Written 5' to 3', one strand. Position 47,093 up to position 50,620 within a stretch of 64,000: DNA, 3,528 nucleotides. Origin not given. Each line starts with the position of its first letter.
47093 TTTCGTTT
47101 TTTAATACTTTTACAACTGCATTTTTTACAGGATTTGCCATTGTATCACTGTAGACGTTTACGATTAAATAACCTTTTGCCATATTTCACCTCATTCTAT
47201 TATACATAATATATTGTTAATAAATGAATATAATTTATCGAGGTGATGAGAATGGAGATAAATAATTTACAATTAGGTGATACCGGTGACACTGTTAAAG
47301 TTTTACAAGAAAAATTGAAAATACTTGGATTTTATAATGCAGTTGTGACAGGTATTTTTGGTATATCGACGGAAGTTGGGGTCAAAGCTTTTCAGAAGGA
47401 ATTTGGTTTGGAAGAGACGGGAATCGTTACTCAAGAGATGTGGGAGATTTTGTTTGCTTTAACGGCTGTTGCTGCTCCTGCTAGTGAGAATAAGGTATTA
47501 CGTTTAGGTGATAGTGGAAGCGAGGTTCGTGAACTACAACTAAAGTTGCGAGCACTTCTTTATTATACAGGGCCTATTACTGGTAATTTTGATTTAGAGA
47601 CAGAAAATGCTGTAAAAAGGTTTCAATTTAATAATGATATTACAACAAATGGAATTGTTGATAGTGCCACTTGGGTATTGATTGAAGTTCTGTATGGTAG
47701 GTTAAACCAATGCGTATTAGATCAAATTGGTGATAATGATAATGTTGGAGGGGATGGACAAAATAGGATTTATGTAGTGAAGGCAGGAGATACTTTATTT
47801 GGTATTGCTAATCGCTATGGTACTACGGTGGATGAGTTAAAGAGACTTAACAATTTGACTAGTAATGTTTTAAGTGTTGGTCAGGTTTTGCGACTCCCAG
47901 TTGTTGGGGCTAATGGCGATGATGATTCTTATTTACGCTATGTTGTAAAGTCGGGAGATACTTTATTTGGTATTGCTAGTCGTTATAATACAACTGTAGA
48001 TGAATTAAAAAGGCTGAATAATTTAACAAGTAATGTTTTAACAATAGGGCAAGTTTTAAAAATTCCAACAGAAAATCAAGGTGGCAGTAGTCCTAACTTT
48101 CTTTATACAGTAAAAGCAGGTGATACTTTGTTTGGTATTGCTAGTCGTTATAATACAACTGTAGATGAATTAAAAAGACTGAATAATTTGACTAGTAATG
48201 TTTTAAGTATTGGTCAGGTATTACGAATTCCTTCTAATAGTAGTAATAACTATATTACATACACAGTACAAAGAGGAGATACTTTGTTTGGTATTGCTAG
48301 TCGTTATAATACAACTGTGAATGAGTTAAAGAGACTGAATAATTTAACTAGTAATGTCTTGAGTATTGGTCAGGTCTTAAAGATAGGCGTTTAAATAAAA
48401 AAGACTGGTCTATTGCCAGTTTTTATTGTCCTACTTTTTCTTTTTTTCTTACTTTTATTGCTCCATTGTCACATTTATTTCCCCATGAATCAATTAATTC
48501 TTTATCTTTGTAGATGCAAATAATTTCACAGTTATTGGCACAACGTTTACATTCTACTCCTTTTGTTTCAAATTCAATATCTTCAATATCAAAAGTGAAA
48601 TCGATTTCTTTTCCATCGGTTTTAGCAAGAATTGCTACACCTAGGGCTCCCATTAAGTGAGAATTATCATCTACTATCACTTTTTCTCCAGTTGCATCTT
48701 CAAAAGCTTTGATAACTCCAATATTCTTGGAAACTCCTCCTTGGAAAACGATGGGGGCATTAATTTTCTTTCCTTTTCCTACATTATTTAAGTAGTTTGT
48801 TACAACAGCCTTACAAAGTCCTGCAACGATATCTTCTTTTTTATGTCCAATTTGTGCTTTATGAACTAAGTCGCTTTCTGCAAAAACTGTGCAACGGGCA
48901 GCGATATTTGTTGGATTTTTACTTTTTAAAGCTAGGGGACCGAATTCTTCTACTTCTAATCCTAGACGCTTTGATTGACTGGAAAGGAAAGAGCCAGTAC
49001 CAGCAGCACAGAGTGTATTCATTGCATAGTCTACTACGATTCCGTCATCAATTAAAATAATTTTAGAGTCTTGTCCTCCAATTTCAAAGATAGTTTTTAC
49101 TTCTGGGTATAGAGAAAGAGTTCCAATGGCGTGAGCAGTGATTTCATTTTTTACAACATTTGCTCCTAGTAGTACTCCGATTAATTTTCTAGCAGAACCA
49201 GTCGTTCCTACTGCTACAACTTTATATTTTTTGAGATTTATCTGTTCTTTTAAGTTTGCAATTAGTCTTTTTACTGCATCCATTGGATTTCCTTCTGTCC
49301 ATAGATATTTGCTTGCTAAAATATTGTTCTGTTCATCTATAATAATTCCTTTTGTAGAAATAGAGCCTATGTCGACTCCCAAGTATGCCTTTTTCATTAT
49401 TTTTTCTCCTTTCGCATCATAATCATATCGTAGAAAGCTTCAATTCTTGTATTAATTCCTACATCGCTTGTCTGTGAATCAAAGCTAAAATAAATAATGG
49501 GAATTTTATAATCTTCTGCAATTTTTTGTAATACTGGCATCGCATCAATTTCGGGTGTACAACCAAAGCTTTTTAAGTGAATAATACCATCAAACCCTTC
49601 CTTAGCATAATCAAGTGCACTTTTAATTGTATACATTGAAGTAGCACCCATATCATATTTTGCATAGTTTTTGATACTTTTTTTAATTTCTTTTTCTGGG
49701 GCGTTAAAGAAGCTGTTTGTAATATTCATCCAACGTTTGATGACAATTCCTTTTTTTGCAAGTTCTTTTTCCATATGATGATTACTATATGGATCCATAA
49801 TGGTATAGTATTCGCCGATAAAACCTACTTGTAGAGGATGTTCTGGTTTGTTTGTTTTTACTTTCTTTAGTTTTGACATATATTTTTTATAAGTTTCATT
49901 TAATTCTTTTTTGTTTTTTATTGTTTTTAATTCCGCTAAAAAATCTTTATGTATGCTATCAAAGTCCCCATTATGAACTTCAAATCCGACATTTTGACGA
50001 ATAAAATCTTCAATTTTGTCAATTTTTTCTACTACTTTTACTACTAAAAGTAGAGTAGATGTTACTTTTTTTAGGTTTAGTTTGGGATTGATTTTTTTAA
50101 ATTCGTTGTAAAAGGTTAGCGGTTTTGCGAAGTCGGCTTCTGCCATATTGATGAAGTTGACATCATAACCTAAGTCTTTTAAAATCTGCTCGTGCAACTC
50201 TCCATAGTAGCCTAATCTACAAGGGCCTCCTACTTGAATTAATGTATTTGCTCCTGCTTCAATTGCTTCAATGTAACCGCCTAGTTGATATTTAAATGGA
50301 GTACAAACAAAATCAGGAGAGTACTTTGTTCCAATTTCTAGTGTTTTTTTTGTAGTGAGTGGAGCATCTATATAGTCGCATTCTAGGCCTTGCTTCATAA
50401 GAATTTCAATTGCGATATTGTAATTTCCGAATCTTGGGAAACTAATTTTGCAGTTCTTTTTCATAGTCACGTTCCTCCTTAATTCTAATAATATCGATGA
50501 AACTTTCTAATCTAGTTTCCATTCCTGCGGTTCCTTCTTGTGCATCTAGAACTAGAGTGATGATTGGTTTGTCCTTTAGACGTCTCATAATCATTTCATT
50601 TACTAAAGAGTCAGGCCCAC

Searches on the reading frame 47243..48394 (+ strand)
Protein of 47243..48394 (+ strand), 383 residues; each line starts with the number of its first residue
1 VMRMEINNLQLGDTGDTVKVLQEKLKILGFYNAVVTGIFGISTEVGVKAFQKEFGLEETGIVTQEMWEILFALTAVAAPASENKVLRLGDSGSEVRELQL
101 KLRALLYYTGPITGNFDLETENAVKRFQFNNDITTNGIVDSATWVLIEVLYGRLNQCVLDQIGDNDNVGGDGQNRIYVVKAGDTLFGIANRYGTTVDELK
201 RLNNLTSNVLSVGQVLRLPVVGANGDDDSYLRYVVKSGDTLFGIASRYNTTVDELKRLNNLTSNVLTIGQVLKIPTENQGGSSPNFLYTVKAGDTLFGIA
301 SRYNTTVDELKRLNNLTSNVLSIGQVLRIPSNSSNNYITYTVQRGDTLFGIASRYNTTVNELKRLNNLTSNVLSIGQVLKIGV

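Call 69: search_protein_families(library=pfam, proteins=[window:47243-48394:+], max_evalue=0.001)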
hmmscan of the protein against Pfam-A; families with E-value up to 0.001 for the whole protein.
window:47243-48394:+ (383 aa): 12 families
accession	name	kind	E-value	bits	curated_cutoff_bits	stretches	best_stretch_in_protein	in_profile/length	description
PF01476.26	LysM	-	2.8e-75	248.5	20.9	4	288-330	1-43/43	LysM domain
PF01471.23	PG_binding_1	-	5.3e-36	123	23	2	91-145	1-55/57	Putative peptidoglycan binding domain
PF23472.1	LysM2_CERK1_LYK3_4_5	-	5e-18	65.2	27.4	0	174-220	5-55/56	LYK3/4/5 LysM2 domain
PF23473.1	LysM3_LYK4_5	-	5.8e-15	55.6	29.3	0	338-371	3-36/48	LYK4/5 LysM3 domain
PF23446.1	LysM1_NFP_LYK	-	7e-12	46.5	36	0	228-275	3-54/60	NFP/LYK LysM1 domain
PF22310.2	NMB0315_dom_I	-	3.4e-09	37.4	27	0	234-260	7-33/83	NMB0315-like, domain I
PF23577.1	LysM_RLK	-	1.1e-08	35.4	27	0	338-366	1-29/44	LysM domain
PF00570.28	HRDC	-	3e-08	33.9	23.8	0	232-265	23-56/68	HRDC domain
PF23462.1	LysM3_NFP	-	2.4e-06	28.4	28.1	0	338-369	3-33/48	NFP LysM3 domain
PF08823.16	PG_binding_2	-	7.6e-06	26.5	21.1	0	93-128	16-51/74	Putative peptidoglycan binding domain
PF06973.17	DUF1297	-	9.7e-05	22.4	23.8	0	230-259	38-67/188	Domain of unknown function (DUF1297)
PF23457.1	LysM2_NFP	-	0.00066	20.1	36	0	338-354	6-22/56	NFP LysM2 domain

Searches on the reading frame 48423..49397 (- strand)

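Call 69: search_protein_families(library=pfam, proteins=[window:48423-49397:-], max_evalue=0.001)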
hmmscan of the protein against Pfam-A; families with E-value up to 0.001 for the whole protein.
window:48423-49397:- (324 aa): 3 families
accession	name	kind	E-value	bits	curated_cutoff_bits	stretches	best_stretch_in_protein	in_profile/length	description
PF01869.26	BcrAD_BadFG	-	7.7e-50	170.3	31.5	1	6-258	1-271/271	BadF/BadG/BcrA/BcrD ATPase family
PF05378.19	Hydant_A_N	-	0.00034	20.8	25.2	1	6-71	2-70/176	Hydantoinase/oxoprolinase N-terminal region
PF00480.26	ROK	-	0.00075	19.5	22.9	0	5-69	1-68/294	ROK family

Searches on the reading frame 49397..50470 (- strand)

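Call 69: search_protein_families(library=pfam, proteins=[window:49397-50470:-], max_evalue=0.001)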
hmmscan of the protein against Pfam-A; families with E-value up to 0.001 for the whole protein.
window:49397-50470:- (357 aa): 2 families
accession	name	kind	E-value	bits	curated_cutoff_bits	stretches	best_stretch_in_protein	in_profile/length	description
PF06050.19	HGD-D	-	6.9e-08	32.9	28.4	1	187-350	167-342/342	2-hydroxyglutaryl-CoA dehydratase, D-component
PF09989.15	DUF2229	-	2e-05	24.8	29.4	0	187-243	157-211/218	CoA enzyme activase uncharacterised domain (DUF2229)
